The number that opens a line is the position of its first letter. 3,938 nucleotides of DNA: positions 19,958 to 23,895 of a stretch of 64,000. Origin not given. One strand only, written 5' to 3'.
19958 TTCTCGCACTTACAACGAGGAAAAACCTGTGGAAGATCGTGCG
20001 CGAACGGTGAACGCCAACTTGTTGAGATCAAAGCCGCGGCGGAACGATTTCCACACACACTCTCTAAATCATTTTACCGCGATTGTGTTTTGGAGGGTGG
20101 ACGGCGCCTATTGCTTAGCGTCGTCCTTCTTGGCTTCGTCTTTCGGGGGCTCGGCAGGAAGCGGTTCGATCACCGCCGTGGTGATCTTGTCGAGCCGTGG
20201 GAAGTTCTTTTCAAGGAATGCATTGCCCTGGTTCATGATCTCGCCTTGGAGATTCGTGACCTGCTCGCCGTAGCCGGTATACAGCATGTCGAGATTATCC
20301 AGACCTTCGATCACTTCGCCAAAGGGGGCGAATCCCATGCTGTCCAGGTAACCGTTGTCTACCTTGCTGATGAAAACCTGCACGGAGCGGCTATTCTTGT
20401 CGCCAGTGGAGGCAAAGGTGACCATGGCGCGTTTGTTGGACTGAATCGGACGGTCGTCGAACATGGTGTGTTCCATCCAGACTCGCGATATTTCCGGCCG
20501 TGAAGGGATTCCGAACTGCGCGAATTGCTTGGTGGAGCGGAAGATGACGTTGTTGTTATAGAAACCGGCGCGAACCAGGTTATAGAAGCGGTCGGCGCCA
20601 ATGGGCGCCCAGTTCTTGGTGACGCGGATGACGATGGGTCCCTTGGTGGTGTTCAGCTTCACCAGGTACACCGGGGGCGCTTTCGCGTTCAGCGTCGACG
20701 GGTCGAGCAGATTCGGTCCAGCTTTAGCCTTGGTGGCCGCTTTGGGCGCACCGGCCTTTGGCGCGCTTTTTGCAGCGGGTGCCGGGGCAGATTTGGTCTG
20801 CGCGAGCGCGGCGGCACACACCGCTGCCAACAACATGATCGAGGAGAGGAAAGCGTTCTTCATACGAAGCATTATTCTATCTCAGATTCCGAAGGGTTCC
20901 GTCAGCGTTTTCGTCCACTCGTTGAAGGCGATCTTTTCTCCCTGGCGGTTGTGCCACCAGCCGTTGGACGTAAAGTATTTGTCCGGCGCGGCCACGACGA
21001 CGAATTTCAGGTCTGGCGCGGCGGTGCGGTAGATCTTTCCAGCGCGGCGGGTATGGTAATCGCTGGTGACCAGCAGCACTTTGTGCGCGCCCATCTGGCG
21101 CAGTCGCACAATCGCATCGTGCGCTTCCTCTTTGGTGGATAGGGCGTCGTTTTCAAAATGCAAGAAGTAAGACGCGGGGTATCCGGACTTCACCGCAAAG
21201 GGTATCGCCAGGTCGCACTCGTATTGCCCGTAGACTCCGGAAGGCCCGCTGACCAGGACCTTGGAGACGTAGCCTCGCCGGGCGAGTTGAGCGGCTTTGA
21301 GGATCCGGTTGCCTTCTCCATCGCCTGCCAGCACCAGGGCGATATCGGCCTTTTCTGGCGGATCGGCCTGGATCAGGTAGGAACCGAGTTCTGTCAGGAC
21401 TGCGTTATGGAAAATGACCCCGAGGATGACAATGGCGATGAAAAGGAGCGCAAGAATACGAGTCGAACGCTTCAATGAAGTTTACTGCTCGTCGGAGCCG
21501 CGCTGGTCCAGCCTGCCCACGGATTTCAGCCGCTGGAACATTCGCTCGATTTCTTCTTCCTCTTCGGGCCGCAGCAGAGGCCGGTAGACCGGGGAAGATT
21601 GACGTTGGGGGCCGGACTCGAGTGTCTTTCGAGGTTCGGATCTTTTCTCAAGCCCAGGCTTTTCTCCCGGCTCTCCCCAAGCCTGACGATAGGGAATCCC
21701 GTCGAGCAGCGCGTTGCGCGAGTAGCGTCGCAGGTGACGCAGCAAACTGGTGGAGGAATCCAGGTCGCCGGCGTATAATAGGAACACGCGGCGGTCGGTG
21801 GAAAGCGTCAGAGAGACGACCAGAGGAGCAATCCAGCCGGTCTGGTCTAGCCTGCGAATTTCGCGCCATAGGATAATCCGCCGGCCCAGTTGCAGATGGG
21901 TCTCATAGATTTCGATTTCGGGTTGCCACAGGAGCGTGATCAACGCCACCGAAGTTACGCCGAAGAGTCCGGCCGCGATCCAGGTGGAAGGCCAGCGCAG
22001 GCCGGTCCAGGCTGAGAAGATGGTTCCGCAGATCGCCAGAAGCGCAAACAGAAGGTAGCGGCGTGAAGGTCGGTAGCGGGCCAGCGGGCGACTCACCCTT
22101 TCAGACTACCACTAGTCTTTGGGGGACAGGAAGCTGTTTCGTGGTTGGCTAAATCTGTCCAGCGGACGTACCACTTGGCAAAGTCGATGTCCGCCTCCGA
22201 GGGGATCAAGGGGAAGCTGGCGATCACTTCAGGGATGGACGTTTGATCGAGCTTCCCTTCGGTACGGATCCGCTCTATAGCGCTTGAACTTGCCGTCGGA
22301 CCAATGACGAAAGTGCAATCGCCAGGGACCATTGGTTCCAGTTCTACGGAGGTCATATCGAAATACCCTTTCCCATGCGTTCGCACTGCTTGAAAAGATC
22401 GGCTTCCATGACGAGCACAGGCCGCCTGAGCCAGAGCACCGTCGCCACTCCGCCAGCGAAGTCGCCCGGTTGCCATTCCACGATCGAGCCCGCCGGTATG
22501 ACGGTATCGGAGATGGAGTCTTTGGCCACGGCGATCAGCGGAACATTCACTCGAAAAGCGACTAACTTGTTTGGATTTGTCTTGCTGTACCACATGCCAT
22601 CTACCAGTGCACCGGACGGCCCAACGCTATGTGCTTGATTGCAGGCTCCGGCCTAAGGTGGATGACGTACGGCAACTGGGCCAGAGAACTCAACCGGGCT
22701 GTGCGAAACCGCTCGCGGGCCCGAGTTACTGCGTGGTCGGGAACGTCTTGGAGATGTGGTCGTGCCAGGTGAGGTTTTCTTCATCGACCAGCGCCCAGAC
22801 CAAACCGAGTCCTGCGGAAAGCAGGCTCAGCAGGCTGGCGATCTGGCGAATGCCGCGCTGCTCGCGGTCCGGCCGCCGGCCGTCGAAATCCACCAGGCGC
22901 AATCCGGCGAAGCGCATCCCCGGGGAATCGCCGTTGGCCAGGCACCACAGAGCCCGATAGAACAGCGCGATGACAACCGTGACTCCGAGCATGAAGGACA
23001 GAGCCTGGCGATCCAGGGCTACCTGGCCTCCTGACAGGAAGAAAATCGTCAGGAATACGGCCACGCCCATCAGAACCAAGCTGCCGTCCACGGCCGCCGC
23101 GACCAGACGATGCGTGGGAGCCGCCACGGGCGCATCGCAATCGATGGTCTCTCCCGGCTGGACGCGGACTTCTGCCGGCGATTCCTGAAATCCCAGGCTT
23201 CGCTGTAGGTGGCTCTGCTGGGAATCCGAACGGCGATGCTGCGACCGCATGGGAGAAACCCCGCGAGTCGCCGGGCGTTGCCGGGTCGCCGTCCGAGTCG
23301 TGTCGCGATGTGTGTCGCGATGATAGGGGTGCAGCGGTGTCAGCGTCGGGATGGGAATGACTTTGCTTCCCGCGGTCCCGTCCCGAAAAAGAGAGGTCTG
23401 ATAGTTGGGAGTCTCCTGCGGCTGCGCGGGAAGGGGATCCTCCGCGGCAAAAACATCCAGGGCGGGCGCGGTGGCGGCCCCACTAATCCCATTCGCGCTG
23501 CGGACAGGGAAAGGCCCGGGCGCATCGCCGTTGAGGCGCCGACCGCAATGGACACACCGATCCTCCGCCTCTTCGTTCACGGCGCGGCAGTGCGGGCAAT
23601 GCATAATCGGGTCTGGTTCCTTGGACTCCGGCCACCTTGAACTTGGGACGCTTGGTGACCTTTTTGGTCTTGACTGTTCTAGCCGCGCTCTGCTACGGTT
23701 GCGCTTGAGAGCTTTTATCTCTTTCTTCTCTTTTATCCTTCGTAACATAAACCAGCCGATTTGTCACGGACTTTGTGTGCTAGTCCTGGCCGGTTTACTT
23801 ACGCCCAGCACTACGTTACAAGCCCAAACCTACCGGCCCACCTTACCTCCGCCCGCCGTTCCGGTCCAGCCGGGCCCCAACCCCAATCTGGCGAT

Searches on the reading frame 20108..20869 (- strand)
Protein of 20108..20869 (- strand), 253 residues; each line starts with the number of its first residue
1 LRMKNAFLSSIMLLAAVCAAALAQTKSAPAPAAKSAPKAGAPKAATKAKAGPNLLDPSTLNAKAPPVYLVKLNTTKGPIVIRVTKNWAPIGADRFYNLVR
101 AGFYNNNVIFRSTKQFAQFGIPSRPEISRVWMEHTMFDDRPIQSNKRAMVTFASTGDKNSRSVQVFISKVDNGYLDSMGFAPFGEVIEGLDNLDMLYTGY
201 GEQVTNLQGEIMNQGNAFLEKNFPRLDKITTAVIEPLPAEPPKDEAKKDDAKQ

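Call 11: search_protein_families(library=pfam, proteins=[window:20108-20869:-], max_evalue=0.001)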
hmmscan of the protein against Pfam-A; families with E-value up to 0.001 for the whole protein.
window:20108-20869:- (253 aa): 1 family
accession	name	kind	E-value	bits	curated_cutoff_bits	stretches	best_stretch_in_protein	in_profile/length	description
PF00160.26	Pro_isomerase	-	1.4e-16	61.6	21.7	1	70-199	2-140/159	Cyclophilin type peptidyl-prolyl cis-trans isomerase/CLD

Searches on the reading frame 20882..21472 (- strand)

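Call 11: search_protein_families(library=pfam, proteins=[window:20882-21472:-], max_evalue=0.001)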
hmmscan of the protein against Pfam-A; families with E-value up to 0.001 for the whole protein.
window:20882-21472:- (196 aa): 1 family
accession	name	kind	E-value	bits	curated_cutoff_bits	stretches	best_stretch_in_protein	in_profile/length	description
PF02698.23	DUF218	-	2.7e-16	60.1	27.6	1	13-187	2-132/133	DUF218 domain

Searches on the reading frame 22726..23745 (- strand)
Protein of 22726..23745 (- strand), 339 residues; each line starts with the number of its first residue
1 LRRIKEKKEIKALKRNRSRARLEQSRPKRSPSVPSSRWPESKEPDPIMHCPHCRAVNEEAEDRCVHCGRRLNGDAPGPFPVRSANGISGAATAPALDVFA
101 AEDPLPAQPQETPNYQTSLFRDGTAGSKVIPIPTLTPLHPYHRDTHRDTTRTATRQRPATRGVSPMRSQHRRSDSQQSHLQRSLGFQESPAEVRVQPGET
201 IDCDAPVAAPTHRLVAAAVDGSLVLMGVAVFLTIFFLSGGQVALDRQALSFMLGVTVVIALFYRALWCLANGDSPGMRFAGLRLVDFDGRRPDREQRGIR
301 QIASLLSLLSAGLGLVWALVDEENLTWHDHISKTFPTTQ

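Call 11: search_protein_families(library=pfam, proteins=[window:22726-23745:-], max_evalue=0.001)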
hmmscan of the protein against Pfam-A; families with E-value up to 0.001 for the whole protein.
window:22726-23745:- (339 aa): 1 family
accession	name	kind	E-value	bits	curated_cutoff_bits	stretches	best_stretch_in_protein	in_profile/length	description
PF06271.18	RDD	-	6.5e-15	56.1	24.1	1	208-332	2-136/137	RDD family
